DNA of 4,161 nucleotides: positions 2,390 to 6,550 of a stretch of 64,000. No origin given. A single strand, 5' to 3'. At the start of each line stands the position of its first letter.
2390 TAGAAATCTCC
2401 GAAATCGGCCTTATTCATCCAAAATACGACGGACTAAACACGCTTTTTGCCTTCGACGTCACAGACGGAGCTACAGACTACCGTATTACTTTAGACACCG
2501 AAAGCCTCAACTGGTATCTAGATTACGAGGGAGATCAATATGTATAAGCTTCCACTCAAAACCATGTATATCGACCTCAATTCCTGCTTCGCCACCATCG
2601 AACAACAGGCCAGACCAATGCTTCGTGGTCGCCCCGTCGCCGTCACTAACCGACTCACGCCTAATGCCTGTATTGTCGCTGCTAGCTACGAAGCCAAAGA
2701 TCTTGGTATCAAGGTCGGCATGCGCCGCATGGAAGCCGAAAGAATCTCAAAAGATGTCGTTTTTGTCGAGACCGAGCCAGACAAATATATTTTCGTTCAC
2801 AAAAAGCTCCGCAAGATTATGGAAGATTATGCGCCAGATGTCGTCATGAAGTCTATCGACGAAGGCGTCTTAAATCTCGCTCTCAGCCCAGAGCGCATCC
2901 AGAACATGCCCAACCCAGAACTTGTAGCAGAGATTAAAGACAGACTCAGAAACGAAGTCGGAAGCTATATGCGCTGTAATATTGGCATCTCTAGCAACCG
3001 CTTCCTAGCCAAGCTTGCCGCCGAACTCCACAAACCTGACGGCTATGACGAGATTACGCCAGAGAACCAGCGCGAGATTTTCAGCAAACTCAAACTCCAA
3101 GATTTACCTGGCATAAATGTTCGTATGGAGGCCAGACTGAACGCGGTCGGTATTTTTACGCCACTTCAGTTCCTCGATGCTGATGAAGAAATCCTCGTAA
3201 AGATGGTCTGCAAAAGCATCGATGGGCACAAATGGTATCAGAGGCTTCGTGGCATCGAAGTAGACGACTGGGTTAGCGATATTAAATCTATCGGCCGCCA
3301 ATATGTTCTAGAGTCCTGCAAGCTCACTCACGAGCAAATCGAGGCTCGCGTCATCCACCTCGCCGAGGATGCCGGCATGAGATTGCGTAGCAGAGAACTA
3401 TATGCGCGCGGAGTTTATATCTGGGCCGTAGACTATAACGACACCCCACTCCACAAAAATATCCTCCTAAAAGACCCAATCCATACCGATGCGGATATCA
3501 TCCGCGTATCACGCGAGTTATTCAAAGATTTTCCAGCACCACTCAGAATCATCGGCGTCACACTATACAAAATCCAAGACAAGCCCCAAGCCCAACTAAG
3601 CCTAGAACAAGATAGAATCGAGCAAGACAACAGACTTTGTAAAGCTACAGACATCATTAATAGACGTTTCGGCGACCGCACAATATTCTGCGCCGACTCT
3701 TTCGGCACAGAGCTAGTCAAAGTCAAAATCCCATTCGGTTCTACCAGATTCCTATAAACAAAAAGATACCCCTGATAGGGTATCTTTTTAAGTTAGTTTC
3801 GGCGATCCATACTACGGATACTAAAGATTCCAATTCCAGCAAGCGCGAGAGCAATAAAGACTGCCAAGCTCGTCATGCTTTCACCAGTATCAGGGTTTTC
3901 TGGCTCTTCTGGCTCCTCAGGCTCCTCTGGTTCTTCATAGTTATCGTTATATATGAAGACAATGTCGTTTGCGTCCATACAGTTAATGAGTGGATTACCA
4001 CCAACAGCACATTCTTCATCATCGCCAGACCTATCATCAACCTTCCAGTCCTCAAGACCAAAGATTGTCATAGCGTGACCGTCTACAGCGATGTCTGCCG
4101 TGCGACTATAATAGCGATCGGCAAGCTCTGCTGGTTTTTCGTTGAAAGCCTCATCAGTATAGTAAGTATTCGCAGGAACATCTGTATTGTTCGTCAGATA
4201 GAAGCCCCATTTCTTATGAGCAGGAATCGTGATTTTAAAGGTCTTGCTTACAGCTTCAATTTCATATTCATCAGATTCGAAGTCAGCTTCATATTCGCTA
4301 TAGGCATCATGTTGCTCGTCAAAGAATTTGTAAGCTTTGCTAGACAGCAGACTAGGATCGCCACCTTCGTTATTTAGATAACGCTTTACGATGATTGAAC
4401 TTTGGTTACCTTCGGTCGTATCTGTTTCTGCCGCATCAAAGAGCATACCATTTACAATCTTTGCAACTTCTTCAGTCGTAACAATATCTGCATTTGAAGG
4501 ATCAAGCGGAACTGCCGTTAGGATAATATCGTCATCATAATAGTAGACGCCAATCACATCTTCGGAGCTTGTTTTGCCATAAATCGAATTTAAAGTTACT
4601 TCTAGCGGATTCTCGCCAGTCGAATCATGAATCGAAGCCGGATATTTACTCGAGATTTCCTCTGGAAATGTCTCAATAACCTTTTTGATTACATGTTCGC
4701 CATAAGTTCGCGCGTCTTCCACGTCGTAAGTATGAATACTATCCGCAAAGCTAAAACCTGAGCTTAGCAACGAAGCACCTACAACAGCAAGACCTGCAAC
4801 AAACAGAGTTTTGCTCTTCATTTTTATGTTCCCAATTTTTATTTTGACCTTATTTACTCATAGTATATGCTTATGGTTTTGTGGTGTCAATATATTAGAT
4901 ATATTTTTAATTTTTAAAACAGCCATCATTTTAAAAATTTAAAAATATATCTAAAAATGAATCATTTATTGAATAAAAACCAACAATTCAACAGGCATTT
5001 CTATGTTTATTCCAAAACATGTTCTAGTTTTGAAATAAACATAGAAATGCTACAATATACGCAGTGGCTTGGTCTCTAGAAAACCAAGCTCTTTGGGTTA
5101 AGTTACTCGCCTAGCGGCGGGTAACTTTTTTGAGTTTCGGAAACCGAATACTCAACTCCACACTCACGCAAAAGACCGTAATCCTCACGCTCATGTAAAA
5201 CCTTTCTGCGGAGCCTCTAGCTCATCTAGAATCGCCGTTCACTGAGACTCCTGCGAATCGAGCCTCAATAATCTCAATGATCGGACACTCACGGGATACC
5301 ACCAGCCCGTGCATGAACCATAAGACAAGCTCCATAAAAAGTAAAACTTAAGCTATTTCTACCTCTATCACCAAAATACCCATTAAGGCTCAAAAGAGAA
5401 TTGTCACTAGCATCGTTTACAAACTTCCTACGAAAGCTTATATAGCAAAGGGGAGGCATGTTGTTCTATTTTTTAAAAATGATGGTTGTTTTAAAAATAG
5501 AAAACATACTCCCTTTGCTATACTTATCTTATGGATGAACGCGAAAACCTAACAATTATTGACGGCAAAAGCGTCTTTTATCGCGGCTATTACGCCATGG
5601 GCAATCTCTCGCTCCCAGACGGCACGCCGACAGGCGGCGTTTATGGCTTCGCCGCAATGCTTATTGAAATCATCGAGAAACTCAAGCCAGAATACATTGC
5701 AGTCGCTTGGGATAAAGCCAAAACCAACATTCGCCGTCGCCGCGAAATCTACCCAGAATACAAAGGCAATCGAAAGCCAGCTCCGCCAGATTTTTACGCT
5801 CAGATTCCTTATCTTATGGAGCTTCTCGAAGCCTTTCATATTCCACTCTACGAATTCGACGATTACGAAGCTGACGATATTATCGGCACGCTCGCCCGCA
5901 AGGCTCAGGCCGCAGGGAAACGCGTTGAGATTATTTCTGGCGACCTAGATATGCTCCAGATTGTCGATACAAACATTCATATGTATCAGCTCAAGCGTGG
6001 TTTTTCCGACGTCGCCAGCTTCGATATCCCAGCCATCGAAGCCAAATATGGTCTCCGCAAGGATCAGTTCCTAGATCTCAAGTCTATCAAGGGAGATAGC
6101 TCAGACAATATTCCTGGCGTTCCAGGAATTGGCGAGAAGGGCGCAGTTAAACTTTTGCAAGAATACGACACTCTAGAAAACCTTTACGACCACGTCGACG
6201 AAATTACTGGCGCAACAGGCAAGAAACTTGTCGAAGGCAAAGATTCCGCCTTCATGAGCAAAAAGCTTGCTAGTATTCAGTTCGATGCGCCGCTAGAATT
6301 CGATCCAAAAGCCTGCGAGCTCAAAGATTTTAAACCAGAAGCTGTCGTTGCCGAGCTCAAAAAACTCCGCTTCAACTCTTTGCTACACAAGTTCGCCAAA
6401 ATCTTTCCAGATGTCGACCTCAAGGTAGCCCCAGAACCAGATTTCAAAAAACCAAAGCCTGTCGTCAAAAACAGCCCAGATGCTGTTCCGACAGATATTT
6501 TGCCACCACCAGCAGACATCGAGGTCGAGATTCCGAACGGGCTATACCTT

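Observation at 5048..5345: Hidden convergent small-ORF / antisense-sRNA module (type I toxin-antitoxin-like), copy A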

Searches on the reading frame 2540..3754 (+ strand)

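Call 85: search_protein_families(library=pfam, proteins=[window:2540-3754:+], max_evalue=0.001)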
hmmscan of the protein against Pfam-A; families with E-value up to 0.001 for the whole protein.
window:2540-3754:+ (405 aa): 2 families
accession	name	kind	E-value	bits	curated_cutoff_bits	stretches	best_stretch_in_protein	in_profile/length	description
PF00817.25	IMS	-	4.4e-31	108.2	23.2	1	11-161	1-147/148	impB/mucB/samB family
PF11799.13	IMS_C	-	3.3e-12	47.2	20.7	1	249-355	2-109/109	impB/mucB/samB family C-terminal domain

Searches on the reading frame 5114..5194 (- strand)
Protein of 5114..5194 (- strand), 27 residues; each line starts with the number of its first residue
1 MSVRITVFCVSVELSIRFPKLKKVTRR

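Call 52: search_protein_families(library=pfam, proteins=[window:5114-5194:-], max_evalue=10)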
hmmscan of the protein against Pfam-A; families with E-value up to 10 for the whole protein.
seq(27 aa): 0 families

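Call 53: search_protein_families(library=ncbifam, proteins=[window:5114-5194:-], max_evalue=10)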
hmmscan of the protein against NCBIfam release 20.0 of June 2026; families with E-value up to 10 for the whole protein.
seq(27 aa): 0 families

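Call 54: search_solved_structures(query=A4, max_evalue=10, show_alignments=3)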
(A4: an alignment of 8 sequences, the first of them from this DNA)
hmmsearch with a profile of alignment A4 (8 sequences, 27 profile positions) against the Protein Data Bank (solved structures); distinct sequences matched with E-value up to 10: 0.

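Call 84: search_protein_families(library=padloc, proteins=[window:5114-5194:-], max_evalue=10)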
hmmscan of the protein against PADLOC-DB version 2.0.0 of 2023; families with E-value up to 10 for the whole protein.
seq(27 aa): 0 families

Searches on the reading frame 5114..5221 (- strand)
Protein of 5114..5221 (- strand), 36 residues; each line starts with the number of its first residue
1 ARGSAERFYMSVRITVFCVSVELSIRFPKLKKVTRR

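Call 99: search_protein_representatives(protein=window:5114-5221:-)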
Query: 36 residues. Proteins with E-value up to 0.001 (for the whole library): 1; up to 1e-10: 1; up to 1e-30: 0. The best 1 are listed.
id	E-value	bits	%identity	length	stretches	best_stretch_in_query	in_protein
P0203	8.5e-14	64.0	97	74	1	1-36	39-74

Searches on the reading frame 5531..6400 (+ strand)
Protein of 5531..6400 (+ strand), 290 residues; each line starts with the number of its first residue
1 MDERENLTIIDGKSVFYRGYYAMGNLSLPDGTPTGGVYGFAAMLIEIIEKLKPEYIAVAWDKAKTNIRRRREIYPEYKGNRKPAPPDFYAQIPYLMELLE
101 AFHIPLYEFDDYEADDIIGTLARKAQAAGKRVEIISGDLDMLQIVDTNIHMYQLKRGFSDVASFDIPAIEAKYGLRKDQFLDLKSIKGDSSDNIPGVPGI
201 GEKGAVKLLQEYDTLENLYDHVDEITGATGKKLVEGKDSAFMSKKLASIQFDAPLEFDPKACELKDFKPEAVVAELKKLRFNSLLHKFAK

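Call 45: find_homologous_proteins(query=window:5531-6400:+, max_evalue=1e-30)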
Query window:5531-6400:+ (290 aa): 4025 proteins with E <= 1e-30 among 6186 candidates; the best 120 are listed.
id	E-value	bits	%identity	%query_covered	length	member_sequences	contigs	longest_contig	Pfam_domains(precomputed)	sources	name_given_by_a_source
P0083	8.0e-176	601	93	100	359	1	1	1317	PF01367.26,PF02739.23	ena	-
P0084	9.5e-161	552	86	99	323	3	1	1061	PF01367.26,PF02739.23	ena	-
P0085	1.5e-159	548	85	100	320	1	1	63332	PF01367.26,PF02739.23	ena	-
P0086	6.8e-156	536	83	100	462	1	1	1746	PF01367.26,PF02739.23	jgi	-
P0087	3.5e-135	468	85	84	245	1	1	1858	PF01367.26,PF02739.23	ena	-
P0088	4.8e-127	441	68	99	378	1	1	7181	PF01367.26,PF02739.23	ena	-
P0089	2.0e-118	413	80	80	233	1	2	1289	PF01367.26,PF02739.23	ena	-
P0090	7.6e-118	411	88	72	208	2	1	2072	PF01367.26,PF02739.23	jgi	jgi:DNA polymerase-1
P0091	4.7e-117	408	85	74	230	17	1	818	PF01367.26,PF02739.23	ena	-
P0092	1.6e-116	407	90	70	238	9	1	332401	PF01367.26,PF02739.23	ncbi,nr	ncbi:hypothetical protein IKQ74_03210 [Candidatus Saccharibacteria bacterium]|nr:hypothetical protei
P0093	1.0e-110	388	86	69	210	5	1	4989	PF01367.26,PF02739.23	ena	-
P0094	2.3e-110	387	59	99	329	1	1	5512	PF01367.26,PF02739.23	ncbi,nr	ncbi:hypothetical protein KC957_01450, partial [Candidatus Saccharibacteria bacterium]|nr:hypothetic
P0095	2.5e-109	383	61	99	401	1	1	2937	PF01367.26,PF02739.23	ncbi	ncbi:MAG TPA: 5'-3' exonuclease H3TH domain-containing protein, partial [Candidatus Saccharimonadale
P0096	2.9e-109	383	60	99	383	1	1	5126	PF01367.26,PF02739.23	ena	-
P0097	4.7e-109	382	59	97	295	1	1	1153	PF01367.26,PF02739.23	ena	-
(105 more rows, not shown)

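Call 46: find_encoding_contigs(protein=P0085, flank=10000, max_places=2)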
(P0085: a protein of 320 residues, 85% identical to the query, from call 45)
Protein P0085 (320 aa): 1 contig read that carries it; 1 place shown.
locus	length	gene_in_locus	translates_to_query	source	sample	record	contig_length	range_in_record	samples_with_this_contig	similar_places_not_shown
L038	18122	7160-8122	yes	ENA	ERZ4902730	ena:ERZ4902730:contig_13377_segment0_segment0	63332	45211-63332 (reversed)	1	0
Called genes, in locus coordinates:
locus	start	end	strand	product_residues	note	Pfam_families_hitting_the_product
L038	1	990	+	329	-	?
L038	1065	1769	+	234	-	PF01643:Acyl-ACP_TE, PF13279:4HBT_2 (faint), PF20791:Acyl-ACP_TE_C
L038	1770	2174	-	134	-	-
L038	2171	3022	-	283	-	PF01177:Asp_Glu_race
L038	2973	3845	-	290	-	PF06347:SH3_4 (faint), PF08239:SH3_3 (weak), PF03734:YkuD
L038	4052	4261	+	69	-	-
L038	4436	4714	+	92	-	-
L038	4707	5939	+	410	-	PF00817:IMS, PF11799:IMS_C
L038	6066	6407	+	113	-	-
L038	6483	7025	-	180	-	PF06559:DCD_N (weak), PF22769:DCD, PF00692:dUTPase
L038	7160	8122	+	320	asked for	PF02739:5_3_exonuc_N, PF01367:5_3_exonuc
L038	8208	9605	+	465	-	PF00476:DNA_pol_A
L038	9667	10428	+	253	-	PF00149:Metallophos, PF12850:Metallophos_2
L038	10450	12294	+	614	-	PF00274:Glycolytic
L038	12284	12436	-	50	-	-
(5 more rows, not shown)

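Call 47: find_encoding_contigs(protein=P0092, flank=10000, max_places=2)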
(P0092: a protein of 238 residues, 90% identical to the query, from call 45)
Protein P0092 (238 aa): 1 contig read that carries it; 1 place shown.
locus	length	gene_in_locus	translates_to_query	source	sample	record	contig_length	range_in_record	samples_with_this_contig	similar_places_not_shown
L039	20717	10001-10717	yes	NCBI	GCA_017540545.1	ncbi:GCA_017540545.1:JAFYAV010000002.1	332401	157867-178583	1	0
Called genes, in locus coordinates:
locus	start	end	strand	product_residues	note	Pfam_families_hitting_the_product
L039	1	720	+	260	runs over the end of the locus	PF01210:NAD_Gly3P_dh_N (weak), PF07479:NAD_Gly3P_dh_C, PF20618:GPD_NAD_C_bact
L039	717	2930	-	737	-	-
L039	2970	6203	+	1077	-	PF00580:UvrD-helicase, PF13245:AAA_19, PF13361:UvrD_C, PF13538:UvrD_C_2 (faint), PF12705:PDDEXK_1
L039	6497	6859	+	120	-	PF01757:Acyl_transf_3 (weak)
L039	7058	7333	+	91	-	-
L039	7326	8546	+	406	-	PF00817:IMS, PF11799:IMS_C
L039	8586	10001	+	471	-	-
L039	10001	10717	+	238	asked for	PF02739:5_3_exonuc_N, PF01367:5_3_exonuc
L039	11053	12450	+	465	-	PF00476:DNA_pol_A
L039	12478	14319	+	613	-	PF00274:Glycolytic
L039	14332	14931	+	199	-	-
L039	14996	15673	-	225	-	PF01386:Ribosomal_L25p, PF14693:Ribosomal_TL5_C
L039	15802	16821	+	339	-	-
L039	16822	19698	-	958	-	PF00005:ABC_tran (faint), PF02463:SMC_N (faint), PF03193:RsgA_GTPase (faint), PF13191:AAA_16 (faint), PF13401:AAA_22 (faint), PF13555:AAA_29 (faint), PF17760:UvrA_inter, PF17755:UvrA_DNA-bind, +2 more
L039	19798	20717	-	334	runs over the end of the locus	-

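Call 48: find_encoding_contigs(protein=P0088, flank=10000, max_places=2)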
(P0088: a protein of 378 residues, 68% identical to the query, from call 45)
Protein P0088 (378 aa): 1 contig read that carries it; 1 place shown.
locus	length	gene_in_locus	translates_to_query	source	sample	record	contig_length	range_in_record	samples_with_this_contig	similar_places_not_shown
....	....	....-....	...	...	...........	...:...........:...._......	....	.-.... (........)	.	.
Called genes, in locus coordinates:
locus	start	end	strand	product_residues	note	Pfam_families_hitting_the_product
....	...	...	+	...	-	-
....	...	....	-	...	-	-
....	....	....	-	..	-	-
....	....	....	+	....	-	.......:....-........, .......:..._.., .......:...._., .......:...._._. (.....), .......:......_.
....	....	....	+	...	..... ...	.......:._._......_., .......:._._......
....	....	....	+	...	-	?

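Call 49: find_encoding_contigs(protein=P0093, flank=10000, max_places=2)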
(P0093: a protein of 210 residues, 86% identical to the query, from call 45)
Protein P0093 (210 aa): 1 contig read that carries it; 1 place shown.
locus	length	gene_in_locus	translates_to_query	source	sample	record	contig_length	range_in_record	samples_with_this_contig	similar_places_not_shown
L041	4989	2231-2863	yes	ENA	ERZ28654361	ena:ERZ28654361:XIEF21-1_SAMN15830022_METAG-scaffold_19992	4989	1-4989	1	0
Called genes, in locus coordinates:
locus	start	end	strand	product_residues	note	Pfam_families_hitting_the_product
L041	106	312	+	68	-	-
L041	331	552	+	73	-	-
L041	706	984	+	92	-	-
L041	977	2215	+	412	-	PF00817:IMS, PF11799:IMS_C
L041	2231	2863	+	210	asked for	PF02739:5_3_exonuc_N, PF01367:5_3_exonuc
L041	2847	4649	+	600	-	PF01367:5_3_exonuc, PF00476:DNA_pol_A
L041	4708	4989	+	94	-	?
